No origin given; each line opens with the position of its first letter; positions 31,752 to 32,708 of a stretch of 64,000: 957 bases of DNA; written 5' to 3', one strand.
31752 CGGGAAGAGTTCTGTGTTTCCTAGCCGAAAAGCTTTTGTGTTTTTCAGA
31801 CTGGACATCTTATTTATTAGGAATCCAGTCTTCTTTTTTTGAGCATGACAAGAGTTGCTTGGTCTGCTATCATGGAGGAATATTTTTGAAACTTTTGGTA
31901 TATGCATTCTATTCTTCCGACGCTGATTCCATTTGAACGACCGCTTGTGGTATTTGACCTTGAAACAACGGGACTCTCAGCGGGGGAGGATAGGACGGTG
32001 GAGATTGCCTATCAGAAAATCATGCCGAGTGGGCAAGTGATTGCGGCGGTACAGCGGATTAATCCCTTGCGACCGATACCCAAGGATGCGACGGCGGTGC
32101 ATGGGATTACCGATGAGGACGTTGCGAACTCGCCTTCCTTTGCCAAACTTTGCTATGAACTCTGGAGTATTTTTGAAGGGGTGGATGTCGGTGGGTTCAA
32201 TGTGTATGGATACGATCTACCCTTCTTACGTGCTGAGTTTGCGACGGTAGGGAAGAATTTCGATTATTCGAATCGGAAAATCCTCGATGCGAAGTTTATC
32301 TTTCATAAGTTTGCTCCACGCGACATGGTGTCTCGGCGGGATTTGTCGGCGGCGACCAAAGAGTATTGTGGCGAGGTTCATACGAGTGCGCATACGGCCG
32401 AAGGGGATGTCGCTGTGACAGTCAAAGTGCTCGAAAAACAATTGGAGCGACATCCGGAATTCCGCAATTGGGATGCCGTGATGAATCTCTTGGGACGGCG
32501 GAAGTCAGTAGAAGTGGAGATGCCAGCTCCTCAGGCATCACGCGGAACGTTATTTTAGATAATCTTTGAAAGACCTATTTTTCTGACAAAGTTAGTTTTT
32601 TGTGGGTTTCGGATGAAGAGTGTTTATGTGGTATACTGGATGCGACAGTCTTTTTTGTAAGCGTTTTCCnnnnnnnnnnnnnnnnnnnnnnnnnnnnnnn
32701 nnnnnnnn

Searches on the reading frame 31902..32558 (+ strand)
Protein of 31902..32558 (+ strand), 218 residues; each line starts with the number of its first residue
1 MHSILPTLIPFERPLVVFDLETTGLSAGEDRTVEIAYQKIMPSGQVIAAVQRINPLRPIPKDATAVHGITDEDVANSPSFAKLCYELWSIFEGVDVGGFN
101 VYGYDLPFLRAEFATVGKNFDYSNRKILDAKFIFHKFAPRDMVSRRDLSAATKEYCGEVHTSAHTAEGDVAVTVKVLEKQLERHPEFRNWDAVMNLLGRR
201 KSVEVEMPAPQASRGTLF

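Call 101: search_protein_families(library=pfam, proteins=[window:31902-32558:+], max_evalue=0.001)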
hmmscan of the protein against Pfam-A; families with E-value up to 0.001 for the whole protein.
window:31902-32558:+ (218 aa): 1 family
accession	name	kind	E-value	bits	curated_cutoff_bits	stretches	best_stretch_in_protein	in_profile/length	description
PF00929.31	RNase_T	-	5e-17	63.4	24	1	16-177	1-164/164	Exonuclease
